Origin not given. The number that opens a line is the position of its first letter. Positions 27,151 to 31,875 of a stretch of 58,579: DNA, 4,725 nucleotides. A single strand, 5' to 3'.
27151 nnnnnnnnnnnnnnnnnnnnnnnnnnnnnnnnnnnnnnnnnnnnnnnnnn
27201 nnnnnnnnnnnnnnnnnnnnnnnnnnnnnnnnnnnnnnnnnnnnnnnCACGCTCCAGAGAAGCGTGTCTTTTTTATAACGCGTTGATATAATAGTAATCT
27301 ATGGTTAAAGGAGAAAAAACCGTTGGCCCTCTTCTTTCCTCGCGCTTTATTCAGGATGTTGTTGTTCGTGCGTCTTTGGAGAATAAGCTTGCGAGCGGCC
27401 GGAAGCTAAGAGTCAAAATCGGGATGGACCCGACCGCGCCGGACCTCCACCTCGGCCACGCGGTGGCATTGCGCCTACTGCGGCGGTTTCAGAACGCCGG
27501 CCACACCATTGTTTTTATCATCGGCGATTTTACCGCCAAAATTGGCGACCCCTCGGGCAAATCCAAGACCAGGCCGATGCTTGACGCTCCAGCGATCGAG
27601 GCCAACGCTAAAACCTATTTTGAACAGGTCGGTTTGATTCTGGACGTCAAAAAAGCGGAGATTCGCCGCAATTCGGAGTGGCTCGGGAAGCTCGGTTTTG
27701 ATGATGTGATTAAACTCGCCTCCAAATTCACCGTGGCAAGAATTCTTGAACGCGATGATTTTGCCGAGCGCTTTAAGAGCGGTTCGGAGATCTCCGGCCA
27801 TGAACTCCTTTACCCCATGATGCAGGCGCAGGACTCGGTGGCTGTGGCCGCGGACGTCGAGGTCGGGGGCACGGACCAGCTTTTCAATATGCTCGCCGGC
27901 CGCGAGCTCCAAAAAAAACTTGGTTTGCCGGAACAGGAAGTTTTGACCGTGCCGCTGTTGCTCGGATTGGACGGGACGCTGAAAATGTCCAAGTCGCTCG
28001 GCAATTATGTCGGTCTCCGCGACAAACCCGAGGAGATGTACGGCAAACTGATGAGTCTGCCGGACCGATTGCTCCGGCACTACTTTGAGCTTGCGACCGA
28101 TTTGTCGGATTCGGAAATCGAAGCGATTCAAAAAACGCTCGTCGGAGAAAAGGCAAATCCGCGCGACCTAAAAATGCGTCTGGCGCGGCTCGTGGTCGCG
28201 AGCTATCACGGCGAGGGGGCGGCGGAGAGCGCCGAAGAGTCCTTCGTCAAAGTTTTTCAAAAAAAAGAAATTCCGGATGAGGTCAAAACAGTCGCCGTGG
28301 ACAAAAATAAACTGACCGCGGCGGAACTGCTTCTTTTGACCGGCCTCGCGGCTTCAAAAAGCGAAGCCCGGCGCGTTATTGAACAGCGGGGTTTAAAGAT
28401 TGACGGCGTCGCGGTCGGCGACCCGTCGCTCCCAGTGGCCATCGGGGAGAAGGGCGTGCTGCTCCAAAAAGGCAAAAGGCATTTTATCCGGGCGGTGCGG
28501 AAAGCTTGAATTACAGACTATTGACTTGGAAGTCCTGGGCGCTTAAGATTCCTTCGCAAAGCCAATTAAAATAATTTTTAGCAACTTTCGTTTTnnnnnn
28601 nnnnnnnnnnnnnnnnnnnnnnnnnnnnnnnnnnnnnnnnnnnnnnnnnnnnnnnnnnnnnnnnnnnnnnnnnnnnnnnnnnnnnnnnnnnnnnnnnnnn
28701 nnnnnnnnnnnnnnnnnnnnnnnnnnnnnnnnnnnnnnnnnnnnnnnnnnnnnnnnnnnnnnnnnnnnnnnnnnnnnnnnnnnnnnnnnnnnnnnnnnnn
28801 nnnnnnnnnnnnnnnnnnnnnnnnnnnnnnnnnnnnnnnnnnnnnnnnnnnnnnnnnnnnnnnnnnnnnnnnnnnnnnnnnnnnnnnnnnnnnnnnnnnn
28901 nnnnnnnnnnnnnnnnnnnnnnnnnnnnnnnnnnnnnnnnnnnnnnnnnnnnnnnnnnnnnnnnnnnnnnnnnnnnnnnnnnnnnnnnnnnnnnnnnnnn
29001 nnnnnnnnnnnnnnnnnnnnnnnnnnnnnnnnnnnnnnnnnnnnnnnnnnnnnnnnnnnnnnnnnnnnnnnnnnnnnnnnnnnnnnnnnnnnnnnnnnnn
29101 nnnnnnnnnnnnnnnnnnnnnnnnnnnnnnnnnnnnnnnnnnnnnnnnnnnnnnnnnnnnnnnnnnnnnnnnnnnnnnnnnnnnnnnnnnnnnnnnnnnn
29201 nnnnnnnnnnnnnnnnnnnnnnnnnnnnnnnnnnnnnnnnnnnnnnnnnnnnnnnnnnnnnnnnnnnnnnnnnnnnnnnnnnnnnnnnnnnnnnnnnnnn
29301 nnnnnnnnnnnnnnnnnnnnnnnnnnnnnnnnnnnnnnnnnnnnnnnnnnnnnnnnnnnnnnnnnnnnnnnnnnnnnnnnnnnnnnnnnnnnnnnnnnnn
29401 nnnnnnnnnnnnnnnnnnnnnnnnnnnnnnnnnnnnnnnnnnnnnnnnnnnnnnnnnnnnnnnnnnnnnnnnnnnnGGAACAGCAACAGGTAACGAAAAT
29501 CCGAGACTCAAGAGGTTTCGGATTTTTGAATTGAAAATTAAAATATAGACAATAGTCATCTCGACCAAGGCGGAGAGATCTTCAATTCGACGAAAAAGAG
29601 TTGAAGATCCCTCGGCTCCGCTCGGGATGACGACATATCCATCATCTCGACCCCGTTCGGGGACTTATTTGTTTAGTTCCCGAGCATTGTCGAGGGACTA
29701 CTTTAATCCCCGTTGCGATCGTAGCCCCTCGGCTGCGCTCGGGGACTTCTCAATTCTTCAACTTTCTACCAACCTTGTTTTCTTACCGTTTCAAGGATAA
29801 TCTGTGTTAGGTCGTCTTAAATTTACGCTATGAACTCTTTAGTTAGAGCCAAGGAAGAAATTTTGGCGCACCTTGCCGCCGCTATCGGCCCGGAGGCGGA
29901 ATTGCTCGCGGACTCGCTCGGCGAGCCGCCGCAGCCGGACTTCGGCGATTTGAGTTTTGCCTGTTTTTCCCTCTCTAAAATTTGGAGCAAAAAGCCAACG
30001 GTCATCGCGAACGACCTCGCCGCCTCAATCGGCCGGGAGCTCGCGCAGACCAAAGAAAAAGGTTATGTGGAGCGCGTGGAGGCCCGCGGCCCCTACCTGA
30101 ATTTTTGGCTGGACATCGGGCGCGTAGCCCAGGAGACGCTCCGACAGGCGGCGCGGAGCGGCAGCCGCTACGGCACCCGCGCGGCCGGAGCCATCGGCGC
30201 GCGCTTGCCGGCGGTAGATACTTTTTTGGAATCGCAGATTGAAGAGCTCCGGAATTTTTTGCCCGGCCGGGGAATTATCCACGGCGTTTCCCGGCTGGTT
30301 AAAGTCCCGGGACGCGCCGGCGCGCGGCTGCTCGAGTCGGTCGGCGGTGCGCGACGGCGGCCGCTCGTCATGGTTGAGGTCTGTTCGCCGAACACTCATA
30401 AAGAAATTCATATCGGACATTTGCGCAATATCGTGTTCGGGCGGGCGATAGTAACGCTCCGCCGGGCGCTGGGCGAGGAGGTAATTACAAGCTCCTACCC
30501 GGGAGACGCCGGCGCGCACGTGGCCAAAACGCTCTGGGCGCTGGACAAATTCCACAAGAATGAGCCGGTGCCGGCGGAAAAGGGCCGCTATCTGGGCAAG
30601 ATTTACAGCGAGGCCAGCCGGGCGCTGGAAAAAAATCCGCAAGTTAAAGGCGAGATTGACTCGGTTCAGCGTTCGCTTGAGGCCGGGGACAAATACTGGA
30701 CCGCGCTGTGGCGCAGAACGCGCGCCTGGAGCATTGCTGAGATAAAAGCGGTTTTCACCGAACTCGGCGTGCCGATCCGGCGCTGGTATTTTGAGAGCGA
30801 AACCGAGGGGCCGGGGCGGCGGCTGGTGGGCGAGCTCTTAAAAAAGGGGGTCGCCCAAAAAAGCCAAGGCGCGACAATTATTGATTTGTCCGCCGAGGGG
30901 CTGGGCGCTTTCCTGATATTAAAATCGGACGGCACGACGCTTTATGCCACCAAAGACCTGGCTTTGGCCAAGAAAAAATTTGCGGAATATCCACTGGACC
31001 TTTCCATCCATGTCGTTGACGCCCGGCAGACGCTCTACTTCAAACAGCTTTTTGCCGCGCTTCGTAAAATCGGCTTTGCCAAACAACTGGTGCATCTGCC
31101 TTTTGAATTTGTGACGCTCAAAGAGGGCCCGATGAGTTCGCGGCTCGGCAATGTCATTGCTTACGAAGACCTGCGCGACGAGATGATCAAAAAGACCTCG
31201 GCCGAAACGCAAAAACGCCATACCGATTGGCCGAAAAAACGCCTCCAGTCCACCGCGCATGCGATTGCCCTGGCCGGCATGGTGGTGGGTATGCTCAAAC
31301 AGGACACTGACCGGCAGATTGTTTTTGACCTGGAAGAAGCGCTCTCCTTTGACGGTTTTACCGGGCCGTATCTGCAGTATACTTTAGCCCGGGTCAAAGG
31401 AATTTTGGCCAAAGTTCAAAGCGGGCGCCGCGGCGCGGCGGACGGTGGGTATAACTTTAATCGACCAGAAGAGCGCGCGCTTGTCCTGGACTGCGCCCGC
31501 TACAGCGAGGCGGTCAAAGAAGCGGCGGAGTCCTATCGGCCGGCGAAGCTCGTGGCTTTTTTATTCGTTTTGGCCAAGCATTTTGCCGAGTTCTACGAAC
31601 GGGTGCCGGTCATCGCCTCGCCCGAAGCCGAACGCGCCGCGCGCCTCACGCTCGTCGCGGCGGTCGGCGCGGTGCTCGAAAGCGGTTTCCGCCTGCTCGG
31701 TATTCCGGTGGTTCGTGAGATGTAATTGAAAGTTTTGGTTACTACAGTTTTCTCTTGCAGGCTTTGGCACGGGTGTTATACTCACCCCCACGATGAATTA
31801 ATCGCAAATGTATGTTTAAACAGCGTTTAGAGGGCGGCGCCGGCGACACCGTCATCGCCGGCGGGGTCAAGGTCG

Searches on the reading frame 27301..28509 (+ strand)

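Call 45: search_protein_families(library=pfam, proteins=[window:27301-28509:+], max_evalue=0.001)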
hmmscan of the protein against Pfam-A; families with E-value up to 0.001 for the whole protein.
window:27301-28509:+ (402 aa): 3 families
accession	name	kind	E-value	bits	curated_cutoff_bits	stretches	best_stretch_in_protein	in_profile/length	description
PF00579.31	tRNA-synt_1b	-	4.4e-78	263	21.1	1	33-320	3-292/292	tRNA synthetases class I (W and Y)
PF01479.30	S4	-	3.3e-06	27.1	22.8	1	347-382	10-45/48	S4 domain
PF22421.1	SYY_C-terminal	-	1.4e-05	25.3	27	1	325-396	6-81/83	Tyrosine--tRNA ligase SYY-like C-terminal domain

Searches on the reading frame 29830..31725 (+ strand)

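Call 45: search_protein_families(library=pfam, proteins=[window:29830-31725:+], max_evalue=0.001)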
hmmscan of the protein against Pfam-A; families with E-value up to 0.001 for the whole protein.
window:29830-31725:+ (631 aa): 3 families
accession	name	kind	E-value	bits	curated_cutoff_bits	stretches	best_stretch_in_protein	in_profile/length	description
PF00750.26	tRNA-synt_1d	-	5.1e-48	164.3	23.3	1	177-500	19-348/349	tRNA synthetases class I (R), catalytic domain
PF05746.21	DALR_1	-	2.8e-27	95.6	22.3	1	515-631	1-117/117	DALR anticodon binding domain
PF03485.21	Arg_tRNA_synt_N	-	8.5e-10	39.6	21.5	1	8-93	4-84/85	Arginyl tRNA synthetase N terminal domain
